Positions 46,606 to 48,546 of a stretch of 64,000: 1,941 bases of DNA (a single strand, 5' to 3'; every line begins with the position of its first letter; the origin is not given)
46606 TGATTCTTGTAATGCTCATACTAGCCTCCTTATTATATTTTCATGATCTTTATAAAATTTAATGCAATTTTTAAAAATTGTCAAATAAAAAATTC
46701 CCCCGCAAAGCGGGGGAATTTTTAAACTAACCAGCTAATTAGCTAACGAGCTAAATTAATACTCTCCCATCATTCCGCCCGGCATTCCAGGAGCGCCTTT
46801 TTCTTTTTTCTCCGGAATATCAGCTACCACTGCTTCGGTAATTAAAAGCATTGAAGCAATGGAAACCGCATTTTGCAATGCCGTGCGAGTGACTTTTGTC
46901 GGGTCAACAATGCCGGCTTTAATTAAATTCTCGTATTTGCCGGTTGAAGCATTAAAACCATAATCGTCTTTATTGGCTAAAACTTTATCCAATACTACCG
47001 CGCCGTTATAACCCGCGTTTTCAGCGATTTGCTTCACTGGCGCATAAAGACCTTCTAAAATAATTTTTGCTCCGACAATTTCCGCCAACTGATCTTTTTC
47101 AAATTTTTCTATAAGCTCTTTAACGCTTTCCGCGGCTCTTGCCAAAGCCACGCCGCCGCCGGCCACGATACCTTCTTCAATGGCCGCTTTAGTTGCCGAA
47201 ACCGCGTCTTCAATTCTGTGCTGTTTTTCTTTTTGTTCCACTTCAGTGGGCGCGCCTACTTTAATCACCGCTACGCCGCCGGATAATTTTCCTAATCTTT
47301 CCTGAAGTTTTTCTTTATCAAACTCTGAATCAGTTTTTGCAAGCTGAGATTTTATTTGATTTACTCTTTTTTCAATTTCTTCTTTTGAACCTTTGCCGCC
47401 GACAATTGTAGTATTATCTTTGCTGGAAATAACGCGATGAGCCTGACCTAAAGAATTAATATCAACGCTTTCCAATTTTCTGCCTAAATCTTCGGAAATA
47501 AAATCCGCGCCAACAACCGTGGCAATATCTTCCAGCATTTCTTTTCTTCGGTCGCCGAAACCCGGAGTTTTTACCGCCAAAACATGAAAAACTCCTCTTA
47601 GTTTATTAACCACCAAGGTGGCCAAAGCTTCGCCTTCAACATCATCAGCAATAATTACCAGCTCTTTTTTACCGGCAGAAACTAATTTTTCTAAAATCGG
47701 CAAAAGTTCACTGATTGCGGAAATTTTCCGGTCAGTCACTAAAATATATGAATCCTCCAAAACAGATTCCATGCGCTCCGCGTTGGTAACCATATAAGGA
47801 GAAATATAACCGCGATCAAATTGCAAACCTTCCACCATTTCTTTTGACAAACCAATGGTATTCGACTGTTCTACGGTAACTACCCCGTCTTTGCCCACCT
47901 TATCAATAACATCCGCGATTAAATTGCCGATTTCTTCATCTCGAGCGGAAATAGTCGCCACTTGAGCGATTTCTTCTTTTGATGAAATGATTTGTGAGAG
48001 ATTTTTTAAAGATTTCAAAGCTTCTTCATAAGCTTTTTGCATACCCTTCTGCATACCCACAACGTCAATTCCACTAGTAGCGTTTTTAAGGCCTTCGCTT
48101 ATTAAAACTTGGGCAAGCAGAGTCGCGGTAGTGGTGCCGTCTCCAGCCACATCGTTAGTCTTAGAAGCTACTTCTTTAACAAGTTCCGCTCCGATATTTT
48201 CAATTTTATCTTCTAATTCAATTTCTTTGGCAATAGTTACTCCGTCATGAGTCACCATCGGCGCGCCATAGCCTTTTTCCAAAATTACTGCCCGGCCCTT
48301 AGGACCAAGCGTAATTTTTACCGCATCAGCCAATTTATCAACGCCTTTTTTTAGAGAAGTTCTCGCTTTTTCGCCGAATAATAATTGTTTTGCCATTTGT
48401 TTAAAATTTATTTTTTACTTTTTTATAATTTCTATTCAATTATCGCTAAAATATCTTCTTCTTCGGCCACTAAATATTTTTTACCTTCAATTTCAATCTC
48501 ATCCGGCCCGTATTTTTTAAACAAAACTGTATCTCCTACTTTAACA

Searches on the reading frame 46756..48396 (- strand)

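Call 61: search_protein_families(library=pfam, proteins=[window:46756-48396:-], max_evalue=0.00001)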
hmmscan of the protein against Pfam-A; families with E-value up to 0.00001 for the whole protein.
window:46756-48396:- (546 aa): 1 family
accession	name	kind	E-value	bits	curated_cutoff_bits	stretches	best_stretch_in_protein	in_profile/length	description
PF00118.29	Cpn60_TCP1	-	6e-67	226.8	34.3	1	22-526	1-488/490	TCP-1/cpn60 chaperonin family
